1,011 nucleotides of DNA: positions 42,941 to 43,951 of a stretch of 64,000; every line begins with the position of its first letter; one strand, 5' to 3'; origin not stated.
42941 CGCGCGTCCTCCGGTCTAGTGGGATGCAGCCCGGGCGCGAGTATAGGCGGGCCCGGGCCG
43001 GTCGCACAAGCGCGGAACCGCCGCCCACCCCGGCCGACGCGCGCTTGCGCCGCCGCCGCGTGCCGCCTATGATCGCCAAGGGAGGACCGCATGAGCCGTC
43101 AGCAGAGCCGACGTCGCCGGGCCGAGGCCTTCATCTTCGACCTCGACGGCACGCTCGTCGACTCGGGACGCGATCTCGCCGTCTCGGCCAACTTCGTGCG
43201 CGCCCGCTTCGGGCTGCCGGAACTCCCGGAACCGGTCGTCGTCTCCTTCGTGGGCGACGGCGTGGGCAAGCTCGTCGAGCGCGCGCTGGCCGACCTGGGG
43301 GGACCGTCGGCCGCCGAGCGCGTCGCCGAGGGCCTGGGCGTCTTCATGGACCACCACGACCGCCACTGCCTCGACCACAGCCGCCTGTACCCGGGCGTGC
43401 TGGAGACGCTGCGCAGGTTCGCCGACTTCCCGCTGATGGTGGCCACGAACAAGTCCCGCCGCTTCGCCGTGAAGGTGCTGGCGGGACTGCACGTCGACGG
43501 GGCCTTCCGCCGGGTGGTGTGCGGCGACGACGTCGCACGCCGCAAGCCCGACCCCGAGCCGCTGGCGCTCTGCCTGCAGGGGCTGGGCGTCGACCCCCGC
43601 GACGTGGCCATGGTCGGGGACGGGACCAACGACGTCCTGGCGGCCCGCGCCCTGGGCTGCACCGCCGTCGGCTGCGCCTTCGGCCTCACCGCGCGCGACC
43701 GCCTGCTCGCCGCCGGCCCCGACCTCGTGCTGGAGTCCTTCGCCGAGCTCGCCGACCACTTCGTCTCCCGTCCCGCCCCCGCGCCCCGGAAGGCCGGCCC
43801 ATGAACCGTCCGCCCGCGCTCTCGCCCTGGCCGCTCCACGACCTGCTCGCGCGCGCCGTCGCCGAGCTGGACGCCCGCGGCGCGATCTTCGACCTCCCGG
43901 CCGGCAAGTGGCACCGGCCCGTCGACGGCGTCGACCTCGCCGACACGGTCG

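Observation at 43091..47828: Tightly coupled four-gene operon: HAD phosphatase, PreA-like DHOD/DPD Fe-S flavoprotein, phosphohexomutase-like protein, CPDC glutaredoxin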

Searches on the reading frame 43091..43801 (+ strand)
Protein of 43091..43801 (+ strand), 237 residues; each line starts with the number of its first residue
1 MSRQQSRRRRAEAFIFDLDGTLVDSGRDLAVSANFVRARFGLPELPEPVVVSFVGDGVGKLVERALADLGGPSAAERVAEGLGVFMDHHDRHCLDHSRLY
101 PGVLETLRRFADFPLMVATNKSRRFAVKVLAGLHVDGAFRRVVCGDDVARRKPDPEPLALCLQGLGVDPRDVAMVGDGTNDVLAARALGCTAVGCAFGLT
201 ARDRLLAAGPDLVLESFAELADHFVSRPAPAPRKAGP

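Call 9: search_protein_families(library=pfam, proteins=[window:43091-43801:+], max_evalue=0.01)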
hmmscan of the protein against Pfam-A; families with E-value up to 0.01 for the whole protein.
window:43091-43801:+ (237 aa): 5 families
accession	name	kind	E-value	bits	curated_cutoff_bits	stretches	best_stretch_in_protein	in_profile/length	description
PF13419.12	HAD_2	-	2.9e-30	106.1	23.8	1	15-194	2-177/178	Haloacid dehalogenase-like hydrolase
PF00702.32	Hydrolase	-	1.5e-29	104.2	26.4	1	12-189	2-191/191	haloacid dehalogenase-like hydrolase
PF13242.12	Hydrolase_like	-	1.1e-12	48.1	22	1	150-220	2-75/75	HAD-hyrolase-like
PF12710.13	HAD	-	1.7e-08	35.5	27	1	15-186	2-189/189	haloacid dehalogenase-like hydrolase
PF08282.18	Hydrolase_3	-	0.0093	16.2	20.9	0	14-28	1-15/255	haloacid dehalogenase-like hydrolase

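Call 10: search_protein_families(library=ncbifam, proteins=[window:43091-43801:+], max_evalue=0.01)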
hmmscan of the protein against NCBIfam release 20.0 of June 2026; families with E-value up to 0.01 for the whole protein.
window:43091-43801:+ (237 aa): 42 families (the best 25 are shown)
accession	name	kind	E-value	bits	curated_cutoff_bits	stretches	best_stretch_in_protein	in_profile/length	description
NF009695.0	PRK13222.1-2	equivalog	2.3e-56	190.8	225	1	11-223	6-221/226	phosphoglycolate phosphatase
NF009697.0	PRK13222.1-4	equivalog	1.8e-43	148.5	327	1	11-221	7-219/232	phosphoglycolate phosphatase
TIGR01449.2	PGP_bact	equivalog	4.1e-43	147.4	180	1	15-222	2-211/213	phosphoglycolate phosphatase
NF009694.0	PRK13222.1-1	equivalog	9.3e-32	110.3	415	2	95-221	108-236/252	phosphoglycolate phosphatase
NF009698.0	PRK13223.1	equivalog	1.4e-31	109.7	466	1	14-220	16-225/272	phosphoglycolate phosphatase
NF009696.0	PRK13222.1-3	equivalog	2.3e-26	92.9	359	1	11-220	3-212/223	N-acetylmuramic acid 6-phosphate phosphatase MupP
NF009804.0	PRK13288.1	equivalog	2.5e-24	85.9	218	1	12-221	4-207/215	pyrophosphatase PpaX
NF009700.0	PRK13226.1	equivalog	1.9e-21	76.8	342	1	6-202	7-201/229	phosphoglycolate phosphatase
TIGR01454.1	AHBA_synth_RP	hypoth_equivalog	8.6e-20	71.3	246.65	1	96-222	73-201/205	AHBA synthesis associated protein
TIGR02009.1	PGMB-YQAB-SF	subfamily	1.2e-18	68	153.35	1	12-194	2-185/186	beta-phosphoglucomutase family hydrolase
TIGR02253.1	CTE7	subfamily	2.9e-14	53.4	169.75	1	96-197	92-196/221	TIGR02253 family HAD-type hydrolase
NF009699.0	PRK13225.1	equivalog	1e-13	51.4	368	1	5-221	56-264/273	phosphoglycolate phosphatase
TIGR01549.1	HAD-SF-IA-v1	subfamily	1.1e-13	51.8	23.3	1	98-189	62-149/149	HAD-IA family hydrolase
TIGR01509.1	HAD-SF-IA-v3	subfamily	3.6e-13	50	29.4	1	98-194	65-153/154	HAD-IA family hydrolase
TIGR01548.1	HAD-SF-IA-hyp1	hypoth_equivalog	7.8e-13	48.4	140.2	1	93-186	103-195/197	TIGR01548 family HAD-type hydrolase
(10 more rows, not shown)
